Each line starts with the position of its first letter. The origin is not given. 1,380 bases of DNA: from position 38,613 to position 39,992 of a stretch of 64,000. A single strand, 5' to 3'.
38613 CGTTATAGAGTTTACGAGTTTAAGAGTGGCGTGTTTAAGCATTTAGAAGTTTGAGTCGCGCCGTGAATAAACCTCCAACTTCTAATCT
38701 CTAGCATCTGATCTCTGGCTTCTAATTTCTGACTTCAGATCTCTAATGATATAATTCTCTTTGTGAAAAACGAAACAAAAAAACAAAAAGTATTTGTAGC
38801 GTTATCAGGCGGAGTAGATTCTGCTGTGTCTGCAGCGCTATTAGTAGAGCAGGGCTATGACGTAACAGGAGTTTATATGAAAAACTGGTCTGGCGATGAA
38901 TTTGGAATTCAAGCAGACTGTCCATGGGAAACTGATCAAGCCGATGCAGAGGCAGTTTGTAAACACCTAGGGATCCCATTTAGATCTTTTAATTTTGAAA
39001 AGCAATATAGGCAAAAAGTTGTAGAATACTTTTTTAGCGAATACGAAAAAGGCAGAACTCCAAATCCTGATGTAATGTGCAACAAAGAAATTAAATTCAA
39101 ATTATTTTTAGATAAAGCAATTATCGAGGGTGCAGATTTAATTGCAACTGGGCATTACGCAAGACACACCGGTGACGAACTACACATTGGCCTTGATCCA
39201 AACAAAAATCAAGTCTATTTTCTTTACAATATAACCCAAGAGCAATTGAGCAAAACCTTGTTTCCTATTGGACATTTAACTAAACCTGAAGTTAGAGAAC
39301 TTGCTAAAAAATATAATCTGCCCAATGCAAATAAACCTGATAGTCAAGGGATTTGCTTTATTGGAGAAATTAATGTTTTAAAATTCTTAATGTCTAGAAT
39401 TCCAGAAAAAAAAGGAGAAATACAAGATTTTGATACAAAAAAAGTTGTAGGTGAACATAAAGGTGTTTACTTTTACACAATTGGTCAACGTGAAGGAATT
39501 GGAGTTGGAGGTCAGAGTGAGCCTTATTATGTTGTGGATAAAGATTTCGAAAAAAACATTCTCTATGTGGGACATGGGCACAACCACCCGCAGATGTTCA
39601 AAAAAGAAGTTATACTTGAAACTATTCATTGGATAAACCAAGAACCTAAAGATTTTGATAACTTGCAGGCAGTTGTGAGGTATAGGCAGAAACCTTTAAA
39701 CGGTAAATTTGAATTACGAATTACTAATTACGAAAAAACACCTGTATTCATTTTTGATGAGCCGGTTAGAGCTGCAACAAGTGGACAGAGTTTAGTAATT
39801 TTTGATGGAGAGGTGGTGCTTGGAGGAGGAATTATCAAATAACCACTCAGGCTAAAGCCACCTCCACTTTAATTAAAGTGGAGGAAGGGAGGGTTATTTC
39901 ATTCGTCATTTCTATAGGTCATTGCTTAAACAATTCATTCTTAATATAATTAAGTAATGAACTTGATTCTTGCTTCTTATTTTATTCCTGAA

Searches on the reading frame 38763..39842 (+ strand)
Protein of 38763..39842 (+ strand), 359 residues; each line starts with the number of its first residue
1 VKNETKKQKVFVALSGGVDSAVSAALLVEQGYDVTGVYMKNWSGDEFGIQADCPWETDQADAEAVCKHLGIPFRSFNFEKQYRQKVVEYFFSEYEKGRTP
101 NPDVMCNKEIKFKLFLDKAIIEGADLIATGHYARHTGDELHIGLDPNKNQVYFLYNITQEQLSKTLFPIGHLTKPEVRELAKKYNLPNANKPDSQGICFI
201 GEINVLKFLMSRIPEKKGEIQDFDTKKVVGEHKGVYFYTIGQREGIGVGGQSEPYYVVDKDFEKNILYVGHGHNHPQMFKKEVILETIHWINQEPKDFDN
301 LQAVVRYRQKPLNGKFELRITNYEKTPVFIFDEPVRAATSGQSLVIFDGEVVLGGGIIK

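Call 94: search_protein_families(library=pfam, proteins=[window:38763-39842:+], max_evalue=0.0001)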
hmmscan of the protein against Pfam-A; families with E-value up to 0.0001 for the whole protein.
window:38763-39842:+ (359 aa): 4 families
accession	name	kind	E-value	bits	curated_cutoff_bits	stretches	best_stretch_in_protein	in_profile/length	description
PF03054.22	tRNA_Me_trans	-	4e-78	262.2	20.6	1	8-201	1-201/202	tRNA methyl transferase HUP domain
PF20259.3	tRNA_Me_trans_M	-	3.8e-25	87.7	27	1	207-271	2-66/66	tRNA methyl transferase PRC-barrel domain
PF20258.4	tRNA_Me_trans_C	-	1.2e-13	51.6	20.6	1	281-358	2-77/77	Aminomethyltransferase beta-barrel domain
PF02540.23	NAD_synthase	-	5.3e-08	32.7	21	0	4-83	15-86/242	NAD synthase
